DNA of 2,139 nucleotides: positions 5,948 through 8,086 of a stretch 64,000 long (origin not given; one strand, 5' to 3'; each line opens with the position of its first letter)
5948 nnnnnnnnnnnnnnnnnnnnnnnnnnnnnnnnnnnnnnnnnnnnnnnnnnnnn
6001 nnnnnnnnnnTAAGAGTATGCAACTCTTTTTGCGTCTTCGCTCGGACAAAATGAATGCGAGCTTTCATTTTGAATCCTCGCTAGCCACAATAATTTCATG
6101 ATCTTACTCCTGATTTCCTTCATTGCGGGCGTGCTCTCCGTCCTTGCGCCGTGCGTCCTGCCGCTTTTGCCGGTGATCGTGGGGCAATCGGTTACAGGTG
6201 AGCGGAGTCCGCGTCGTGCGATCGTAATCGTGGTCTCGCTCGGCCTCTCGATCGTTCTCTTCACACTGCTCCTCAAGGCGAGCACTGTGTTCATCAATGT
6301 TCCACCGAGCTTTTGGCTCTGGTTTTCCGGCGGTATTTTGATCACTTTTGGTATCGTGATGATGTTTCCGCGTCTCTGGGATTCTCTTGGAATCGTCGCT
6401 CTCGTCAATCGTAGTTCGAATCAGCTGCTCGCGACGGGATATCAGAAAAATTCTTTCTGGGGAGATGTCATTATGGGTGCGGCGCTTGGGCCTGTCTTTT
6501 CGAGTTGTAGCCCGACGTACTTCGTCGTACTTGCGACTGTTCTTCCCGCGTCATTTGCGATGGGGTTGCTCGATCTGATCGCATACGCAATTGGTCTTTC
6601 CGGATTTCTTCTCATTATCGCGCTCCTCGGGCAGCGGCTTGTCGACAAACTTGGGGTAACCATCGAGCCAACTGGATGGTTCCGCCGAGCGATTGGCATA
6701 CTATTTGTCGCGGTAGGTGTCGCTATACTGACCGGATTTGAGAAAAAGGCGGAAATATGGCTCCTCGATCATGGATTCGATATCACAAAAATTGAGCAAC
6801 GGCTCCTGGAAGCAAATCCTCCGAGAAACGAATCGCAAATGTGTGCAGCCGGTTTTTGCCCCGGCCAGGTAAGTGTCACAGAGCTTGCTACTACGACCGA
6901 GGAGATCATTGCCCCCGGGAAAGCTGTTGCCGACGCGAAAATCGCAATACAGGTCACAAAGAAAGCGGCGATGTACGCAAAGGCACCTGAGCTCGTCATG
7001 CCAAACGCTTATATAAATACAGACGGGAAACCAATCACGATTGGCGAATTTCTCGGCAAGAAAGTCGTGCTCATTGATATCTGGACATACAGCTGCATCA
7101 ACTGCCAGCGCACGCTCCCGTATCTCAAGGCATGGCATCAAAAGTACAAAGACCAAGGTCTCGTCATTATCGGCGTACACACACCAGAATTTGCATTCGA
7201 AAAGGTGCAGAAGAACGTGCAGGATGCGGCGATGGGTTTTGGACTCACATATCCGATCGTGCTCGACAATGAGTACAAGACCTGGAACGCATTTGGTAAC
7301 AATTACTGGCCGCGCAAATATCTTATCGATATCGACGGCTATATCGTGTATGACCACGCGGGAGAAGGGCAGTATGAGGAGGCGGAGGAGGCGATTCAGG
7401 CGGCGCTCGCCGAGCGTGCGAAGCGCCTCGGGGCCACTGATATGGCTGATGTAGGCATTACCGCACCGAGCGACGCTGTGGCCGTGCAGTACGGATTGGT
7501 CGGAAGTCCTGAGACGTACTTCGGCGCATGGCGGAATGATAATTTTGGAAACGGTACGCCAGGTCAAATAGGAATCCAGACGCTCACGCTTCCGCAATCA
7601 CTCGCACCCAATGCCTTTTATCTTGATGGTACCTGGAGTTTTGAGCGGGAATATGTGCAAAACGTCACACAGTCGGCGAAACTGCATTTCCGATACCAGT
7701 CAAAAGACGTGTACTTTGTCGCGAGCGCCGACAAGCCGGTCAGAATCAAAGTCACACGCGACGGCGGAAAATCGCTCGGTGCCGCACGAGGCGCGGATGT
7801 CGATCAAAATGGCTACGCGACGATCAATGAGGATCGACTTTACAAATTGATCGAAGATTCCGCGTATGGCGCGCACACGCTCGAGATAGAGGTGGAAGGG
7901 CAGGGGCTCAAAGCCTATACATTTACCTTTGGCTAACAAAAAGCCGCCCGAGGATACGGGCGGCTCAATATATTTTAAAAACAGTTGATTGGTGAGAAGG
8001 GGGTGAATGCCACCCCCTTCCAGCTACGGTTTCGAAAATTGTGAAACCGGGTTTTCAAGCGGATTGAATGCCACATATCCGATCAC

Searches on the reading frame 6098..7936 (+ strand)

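Call 6: search_protein_families(library=pfam, proteins=[window:6098-7936:+], max_evalue=0.001)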
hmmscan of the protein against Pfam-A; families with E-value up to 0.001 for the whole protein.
window:6098-7936:+ (612 aa): 5 families
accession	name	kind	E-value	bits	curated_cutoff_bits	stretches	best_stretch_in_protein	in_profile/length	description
PF17991.7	Thioredoxin_10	-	1.9e-36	126.2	27.1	1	470-612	1-142/142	Thioredoxin like C-terminal domain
PF08534.16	Redoxin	-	2.4e-14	53.8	26.6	1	300-427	10-139/148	Redoxin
PF00578.27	AhpC-TSA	-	1e-12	48.5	26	1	295-418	4-123/124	AhpC/TSA family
PF13905.12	Thioredoxin_8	-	2.9e-09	37.6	27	1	322-416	2-94/94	Thioredoxin-like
PF02683.22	DsbD_TM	-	3.1e-06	27.1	27.1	1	3-211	4-215/219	Cytochrome C biogenesis protein transmembrane domain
